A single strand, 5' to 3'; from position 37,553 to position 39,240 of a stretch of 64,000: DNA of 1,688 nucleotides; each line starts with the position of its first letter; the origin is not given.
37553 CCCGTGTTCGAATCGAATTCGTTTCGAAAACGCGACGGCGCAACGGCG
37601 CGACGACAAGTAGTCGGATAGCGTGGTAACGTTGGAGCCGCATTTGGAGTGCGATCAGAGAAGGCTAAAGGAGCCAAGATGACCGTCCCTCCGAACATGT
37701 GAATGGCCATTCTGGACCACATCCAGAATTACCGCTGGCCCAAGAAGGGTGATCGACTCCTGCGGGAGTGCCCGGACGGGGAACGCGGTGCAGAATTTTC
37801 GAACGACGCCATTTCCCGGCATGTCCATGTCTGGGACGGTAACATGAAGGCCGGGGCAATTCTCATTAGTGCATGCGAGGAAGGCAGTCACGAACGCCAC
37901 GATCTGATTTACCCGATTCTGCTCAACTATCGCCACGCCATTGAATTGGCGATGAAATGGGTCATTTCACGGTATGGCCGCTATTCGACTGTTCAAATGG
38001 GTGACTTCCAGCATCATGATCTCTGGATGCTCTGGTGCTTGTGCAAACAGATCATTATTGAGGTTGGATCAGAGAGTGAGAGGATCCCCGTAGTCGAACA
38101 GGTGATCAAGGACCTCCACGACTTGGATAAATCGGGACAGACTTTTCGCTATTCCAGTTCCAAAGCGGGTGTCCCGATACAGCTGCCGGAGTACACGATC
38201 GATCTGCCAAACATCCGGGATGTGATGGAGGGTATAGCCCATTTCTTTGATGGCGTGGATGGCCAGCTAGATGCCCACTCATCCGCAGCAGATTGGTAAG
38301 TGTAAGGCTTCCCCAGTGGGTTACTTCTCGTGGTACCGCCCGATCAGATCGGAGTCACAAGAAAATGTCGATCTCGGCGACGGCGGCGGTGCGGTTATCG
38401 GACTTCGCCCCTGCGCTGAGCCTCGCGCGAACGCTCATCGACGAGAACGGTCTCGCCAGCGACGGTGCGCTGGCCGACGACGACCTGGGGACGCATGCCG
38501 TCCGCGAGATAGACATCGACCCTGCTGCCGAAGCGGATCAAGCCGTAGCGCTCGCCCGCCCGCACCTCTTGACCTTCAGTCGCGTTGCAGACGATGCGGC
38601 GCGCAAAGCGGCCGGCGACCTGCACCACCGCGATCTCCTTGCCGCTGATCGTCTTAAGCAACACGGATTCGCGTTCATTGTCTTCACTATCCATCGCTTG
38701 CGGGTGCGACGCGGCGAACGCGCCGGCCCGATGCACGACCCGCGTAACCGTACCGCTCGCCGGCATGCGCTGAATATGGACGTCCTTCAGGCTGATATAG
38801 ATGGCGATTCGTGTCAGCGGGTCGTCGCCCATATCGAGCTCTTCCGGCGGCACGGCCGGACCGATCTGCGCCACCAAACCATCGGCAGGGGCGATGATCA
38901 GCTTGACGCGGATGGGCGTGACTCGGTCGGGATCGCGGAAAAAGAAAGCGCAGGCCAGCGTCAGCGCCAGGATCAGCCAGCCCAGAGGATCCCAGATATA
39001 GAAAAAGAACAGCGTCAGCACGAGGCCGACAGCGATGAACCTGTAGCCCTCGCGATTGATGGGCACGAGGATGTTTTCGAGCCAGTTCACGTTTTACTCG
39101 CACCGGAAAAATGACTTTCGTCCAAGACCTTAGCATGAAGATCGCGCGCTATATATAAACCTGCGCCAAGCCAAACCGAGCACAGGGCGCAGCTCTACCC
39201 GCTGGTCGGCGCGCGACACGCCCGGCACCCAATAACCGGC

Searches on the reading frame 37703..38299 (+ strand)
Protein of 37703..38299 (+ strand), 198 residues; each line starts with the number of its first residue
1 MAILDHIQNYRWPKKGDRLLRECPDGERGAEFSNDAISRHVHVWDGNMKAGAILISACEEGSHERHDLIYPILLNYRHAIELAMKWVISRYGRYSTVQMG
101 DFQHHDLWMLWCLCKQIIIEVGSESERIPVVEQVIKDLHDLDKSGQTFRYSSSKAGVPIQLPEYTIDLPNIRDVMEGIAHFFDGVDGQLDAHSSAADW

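Call 3: search_protein_families(library=pfam, proteins=[window:37703-38299:+], max_evalue=1)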
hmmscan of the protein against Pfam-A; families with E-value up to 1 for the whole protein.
window:37703-38299:+ (198 aa): 0 families

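Call 4: search_protein_families(library=padloc, proteins=[window:37703-38299:+], max_evalue=1)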
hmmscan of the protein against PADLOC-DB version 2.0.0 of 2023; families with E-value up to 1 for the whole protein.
window:37703-38299:+ (198 aa): 0 families

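Call 5: search_protein_families(library=ncbifam, proteins=[window:37703-38299:+], max_evalue=1)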
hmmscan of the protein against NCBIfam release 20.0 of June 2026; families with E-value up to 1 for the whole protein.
window:37703-38299:+ (198 aa): 0 families

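Call 33: find_homologous_proteins(query=window:37703-38299:+, max_evalue=0.001)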
Query window:37703-38299:+ (198 aa): 208 proteins with E <= 0.001 among 244 candidates; the best 120 are listed.
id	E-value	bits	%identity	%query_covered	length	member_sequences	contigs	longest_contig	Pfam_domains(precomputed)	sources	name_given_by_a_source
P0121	6.4e-134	462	100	100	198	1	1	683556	-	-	-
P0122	5.2e-106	371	78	98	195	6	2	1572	-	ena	-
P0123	4.4e-99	348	77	96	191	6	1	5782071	-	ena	-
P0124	1.0e-94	334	72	99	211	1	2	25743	-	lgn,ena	-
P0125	5.7e-94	331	71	100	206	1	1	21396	-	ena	-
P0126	1.4e-93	330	73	96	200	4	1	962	-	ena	-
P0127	6.4e-93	328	71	100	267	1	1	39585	-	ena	-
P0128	7.8e-93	328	70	99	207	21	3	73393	-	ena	-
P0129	3.9e-91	322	72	100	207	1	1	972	-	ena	-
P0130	9.5e-91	321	71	100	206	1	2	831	-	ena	-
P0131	2.5e-89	316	68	99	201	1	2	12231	-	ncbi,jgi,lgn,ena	-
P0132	3.0e-89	316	71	100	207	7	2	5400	-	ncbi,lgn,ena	-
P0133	4.3e-89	316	69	96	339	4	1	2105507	-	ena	-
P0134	1.1e-88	314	70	100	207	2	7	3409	-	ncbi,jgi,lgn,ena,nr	ncbi:MAG: hypothetical protein O7A66_00410 [Alphaproteobacteria bacterium]|nr:hypothetical protein [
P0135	1.2e-88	314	70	100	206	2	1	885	-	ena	-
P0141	3.3e-87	309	65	99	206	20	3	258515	-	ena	-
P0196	3.0e-68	247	57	99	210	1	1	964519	-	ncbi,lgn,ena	-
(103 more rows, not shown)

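Call 35: find_encoding_contigs(protein=P0123, flank=6000, max_places=2)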
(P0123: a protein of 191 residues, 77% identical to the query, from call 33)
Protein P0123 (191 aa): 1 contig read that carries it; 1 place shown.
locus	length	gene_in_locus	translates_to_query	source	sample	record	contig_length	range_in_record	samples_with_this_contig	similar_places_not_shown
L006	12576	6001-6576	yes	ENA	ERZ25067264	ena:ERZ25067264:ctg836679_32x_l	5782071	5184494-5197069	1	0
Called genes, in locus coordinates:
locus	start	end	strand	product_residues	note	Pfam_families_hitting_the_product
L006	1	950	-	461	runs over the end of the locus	PF04542:Sigma70_r2, PF04545:Sigma70_r4 (weak), PF08281:Sigma70_r4_2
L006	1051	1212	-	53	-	-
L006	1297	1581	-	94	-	PF01797:Y1_Tnp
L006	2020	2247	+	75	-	-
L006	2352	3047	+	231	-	PF04255:DUF433 (weak)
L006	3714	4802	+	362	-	-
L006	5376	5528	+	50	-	-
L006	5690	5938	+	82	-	-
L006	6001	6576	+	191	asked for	-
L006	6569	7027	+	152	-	-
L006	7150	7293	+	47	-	-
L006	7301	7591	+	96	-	-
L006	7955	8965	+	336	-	PF05168:HEPN (weak)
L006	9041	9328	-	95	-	PF13683:rve_3 (weak), PF13333:rve_2 (weak)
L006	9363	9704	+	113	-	PF04313:HSDR_N (weak)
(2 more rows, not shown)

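Call 36: find_encoding_contigs(protein=P0141, flank=6000, max_places=2)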
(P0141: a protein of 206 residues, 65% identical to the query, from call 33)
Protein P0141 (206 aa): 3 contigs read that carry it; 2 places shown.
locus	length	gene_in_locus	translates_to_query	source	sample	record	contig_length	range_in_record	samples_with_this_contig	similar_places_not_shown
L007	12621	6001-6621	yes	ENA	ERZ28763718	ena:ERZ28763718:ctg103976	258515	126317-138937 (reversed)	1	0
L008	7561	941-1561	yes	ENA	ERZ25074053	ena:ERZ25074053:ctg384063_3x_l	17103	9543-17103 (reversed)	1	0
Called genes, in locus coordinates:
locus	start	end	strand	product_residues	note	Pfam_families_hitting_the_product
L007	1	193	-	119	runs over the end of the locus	-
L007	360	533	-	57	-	-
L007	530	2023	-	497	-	PF00665:rve, PF22483:Mu-transpos_C_2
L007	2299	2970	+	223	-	PF07804:HipA_C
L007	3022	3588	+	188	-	-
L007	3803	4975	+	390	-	PF13356:Arm-DNA-bind_3, PF14659:Phage_int_SAM_3 (faint), PF00589:Phage_integrase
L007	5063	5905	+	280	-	-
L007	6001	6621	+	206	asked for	-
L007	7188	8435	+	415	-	-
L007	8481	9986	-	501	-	PF03055:RPE65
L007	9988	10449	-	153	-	PF09912:DUF2141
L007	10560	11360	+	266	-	PF04397:LytTR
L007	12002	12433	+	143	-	PF13610:DDE_Tnp_IS240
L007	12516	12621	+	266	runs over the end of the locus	-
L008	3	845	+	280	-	?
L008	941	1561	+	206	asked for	-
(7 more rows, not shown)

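Call 37: find_encoding_contigs(protein=P0196, flank=6000, max_places=2)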
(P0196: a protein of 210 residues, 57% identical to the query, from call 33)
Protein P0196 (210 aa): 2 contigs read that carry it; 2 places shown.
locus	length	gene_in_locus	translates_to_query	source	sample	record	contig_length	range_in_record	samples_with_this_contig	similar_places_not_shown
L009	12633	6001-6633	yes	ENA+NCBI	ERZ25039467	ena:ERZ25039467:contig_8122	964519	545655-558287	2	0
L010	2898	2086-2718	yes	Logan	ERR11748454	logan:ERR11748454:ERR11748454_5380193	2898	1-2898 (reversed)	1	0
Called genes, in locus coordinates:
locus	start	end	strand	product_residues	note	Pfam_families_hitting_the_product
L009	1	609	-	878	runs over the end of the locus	PF00133:tRNA-synt_1, PF09334:tRNA-synt_1g, PF13603:tRNA-synt_1_2, PF00133:tRNA-synt_1 (weak), PF09334:tRNA-synt_1g (weak), PF08264:Anticodon_1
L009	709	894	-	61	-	-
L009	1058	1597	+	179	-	-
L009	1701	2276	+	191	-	PF01814:Hemerythrin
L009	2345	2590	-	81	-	PF04480:DUF559, PF18741:MTES_1575 (weak)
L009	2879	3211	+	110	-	-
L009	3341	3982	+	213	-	-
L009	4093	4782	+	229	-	PF01381:HTH_3 (weak)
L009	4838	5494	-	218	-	PF04250:DUF429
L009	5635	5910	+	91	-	-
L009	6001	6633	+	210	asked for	-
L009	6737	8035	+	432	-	PF00211:Guanylate_cyc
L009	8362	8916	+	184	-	PF04402:SIMPL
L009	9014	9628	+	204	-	-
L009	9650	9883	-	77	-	-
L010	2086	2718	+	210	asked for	-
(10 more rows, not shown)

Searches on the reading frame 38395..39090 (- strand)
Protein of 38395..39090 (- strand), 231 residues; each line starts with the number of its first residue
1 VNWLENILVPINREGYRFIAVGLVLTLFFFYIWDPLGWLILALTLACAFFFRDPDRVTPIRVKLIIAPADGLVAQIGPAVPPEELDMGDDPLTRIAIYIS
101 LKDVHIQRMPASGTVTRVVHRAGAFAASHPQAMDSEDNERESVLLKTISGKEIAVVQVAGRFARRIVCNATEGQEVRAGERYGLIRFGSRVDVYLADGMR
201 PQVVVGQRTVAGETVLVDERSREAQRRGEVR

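Call 18: find_encoding_contigs(protein=window:38395-39090:-, flank=10000, max_places=6)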
Protein window:38395-39090:- (231 aa): 1 contig read that carries it; 1 place shown.
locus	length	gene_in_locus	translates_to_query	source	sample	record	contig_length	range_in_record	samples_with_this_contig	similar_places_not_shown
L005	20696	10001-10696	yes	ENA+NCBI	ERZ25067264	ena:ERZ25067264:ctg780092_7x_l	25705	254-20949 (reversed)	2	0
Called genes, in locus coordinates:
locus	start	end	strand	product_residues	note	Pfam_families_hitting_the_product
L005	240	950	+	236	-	PF09929:DUF2161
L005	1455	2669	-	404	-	PF00180:Iso_dh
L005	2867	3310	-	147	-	PF03641:Lysine_decarbox, PF18306:LDcluster4 (weak)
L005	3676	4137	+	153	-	PF01322:Cytochrom_C_2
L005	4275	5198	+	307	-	PF13442:Cytochrome_CBB3 (faint), PF00034:Cytochrom_C (faint)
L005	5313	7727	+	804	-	-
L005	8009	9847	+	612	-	PF00664:ABC_membrane, PF00005:ABC_tran, PF02463:SMC_N (weak)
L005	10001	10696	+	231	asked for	PF02666:PS_Dcarbxylase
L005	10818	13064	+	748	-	PF07992:Pyr_redox_2, PF00586:AIRS, PF02769:AIRS_C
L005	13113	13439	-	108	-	PF00578:AhpC-TSA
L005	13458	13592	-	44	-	-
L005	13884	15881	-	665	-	PF00009:GTP_EFTU, PF03144:GTP_EFTU_D2 (weak), PF25461:Beta-barrel_SelB, PF09107:WHD_3rd_SelB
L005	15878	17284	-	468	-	PF12390:Se-cys_synth_N, PF03841:SelA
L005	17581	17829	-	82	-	-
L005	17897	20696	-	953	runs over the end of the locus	PF00873:ACR_tran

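Call 78: find_related_loci(query=window:38395-39090:-, collection=metagenome_contigs, flank=8000)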
Query window:38395-39090:- (231 aa) in metagenome_contigs; peptide patterns used: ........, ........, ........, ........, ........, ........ (x = any residue, [..] = any of these).
116 stretches matched a pattern; 1 encode a relative of the query (tblastn E <= 1e-3); 1 distinct loci.
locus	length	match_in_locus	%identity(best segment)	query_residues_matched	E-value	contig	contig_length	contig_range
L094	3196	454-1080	35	14-216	8e-37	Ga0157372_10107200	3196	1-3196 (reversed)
